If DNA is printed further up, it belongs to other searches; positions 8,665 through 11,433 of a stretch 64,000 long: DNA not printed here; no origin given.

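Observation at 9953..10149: Repeat copy A is embedded in-frame in xdhB, inside a Pro/Ala-rich segment of about 60 codons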

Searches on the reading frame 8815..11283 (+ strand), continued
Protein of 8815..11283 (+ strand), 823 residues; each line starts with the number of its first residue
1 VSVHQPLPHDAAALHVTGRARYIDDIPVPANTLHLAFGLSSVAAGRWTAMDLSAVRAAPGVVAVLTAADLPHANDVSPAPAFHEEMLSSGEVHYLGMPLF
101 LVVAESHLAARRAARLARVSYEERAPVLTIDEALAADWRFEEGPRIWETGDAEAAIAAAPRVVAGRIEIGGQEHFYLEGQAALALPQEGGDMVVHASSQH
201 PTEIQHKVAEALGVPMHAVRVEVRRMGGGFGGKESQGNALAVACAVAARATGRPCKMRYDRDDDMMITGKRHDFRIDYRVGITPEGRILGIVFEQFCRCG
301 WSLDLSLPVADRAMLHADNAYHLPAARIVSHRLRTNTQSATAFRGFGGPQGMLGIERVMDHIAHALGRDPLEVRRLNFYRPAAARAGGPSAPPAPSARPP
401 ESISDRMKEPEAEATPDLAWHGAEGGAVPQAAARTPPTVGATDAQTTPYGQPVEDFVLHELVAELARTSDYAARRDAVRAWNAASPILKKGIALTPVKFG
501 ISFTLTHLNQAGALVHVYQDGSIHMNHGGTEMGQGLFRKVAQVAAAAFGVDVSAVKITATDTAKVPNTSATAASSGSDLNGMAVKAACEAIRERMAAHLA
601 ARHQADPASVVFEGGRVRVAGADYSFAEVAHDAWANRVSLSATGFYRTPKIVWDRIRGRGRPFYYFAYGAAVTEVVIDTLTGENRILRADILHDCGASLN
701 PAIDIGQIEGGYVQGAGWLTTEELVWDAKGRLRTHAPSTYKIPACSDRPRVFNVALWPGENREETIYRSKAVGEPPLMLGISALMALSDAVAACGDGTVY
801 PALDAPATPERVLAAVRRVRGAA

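Call 47: search_protein_families(library=pfam, proteins=[window:8815-11283:+])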
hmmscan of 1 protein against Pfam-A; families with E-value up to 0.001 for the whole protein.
window:8815-11283:+ (823 aa): 3 families
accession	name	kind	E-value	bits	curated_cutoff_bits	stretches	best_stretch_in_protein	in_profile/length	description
PF20256.3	MoCoBD_2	-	4e-99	332.1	27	1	465-749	2-283/283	Molybdopterin cofactor-binding domain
PF02738.23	MoCoBD_1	-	3.7e-88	295.2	27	1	147-378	13-244/244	Molybdopterin cofactor-binding domain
PF01315.27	Ald_Xan_dh_C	-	9.9e-26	90.7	31.3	1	17-124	1-109/110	Aldehyde oxidase and xanthine dehydrogenase, a/b hammerhead domain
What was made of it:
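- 8815..11286 (+): xdhB (molybdopterin subunit), intact ORF of 823 aa. Pfam Ald_Xan_dh_C 17-124, MoCoBD_1 147-378, MoCoBD_2 465-749 (call 47).
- On XdhB, molybdopterin subunit of xanthine dehydrogenase: Pfam hits at 4e-99, 3.7e-88 and 9.9e-26 (call 47).
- The insert lies exactly between MoCoBD_1 (ends at aa 378) and MoCoBD_2 (starts at aa 465) (call 47). The insert lies between Pfam domains (call 47).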

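Call 62: predict_structure(alignment_id=A1)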
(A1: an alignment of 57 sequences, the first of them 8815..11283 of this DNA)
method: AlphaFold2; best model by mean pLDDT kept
length: 823 residues; sequences in the alignment: 57
mean_pLDDT: 75.7   pTM: 0.75
mean pLDDT of the five models: 75.7, 74.6, 73.0, 72.7, 70.4
residues with pLDDT >= 90: 307; 70-90: 242; 50-70: 137; < 50: 137
segments of 3 or more residues with pLDDT < 50: 1-25, 175-177, 226-232, 262-265, 342-347, 386-441, 503-508, 529-534, 561-563, 566-574, 737-745
pLDDT, mean of each block of 10 residues (from residue 1): 32 37 58 92 93 97 96 83 86 90 93 94 91 89 81 96 89 54 87 78 83 88 53 69 94 85 51 83 96 85 57 55 87 77 49 80 94 93 52 34 34 31 28 34 69 85 95 96 95 86 51 81 69 57 87 74 47 55 83 95 94 95 95 93 69 65 78 95 92 78 78 79 69 54 58 85 64 69 92 91 85 92 67
secondary structure, 60 per line:
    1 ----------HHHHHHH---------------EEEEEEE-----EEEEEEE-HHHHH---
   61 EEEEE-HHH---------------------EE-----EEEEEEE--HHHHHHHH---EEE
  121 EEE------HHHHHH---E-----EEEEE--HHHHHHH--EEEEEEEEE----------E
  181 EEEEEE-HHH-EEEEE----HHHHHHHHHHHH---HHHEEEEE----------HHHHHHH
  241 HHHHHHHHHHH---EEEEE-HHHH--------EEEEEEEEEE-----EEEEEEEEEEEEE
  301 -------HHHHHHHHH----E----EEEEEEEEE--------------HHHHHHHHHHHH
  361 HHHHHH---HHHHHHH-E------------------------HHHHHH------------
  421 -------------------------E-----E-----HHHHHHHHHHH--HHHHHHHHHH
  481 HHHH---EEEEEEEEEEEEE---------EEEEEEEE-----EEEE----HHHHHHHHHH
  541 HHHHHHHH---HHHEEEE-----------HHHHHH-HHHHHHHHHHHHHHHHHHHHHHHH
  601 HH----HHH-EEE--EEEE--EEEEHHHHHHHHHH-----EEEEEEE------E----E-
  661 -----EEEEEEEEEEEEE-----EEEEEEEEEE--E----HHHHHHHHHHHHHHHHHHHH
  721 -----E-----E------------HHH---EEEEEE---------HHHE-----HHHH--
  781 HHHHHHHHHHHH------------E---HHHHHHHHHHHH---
elements in order (helices of 4 or more, strands of 3 or more residues): H11-17 E33-39 E45-51 H53-57 E61-65 E98-104 H107-114 E118-123 H130-135 E145-149 H152-158 E161-169 E180-186 E192-196 H201-212 E219-223 H234-251 E255-259 H261-264 E273-282 E288-300 H308-316 E326-334 H349-366 H370-376 H403-408 H458-468 H471-484 E488-500 E510-517 E523-526 H531-548 E555-558 H570-575 H577-602 E611-613 E616-619 E622-625 H626-635 E641-647 E666-678 E684-693 H701-720 E751-756 H775-778 H781-792 H809-820
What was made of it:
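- On Rickettsia palindromic element-like in-frame repeats: Inter-domain position (call 47). pLDDT below 50 (call 62).
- pLDDT is below 50 for aa 386-441 (call 62). The domains are predicted confidently (call 62).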

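Call 63: search_protein_representatives(protein=window:8815-11283:+)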
Query: 823 residues. Proteins with E-value up to 0.001 (for the whole library): 30450; up to 1e-10: 13669; up to 1e-30: 4233. The best 150 are listed.
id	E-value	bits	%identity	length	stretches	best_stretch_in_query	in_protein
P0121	4.9e-250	848.7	53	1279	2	445-821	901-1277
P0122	3.8e-248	842.4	55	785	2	445-822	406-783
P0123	1.1e-235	801.2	54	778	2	444-820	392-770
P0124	3.4e-218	743.4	48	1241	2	445-819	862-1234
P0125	8.4e-217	738.8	48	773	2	446-818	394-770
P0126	2.6e-215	733.8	51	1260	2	445-820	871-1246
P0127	2.4e-211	720.7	51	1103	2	442-820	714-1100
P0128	1.6e-206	704.8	52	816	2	444-820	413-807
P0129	1.1e-203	695.4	47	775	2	444-820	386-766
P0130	3.0e-201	687.3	48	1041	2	442-816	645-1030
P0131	4.6e-201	686.7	55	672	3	2-379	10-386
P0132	1.1e-199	682.1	48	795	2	449-816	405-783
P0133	1.3e-199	681.9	49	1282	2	444-821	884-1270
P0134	3.5e-198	677.2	46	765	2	443-818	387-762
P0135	4.8e-197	673.4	47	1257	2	446-819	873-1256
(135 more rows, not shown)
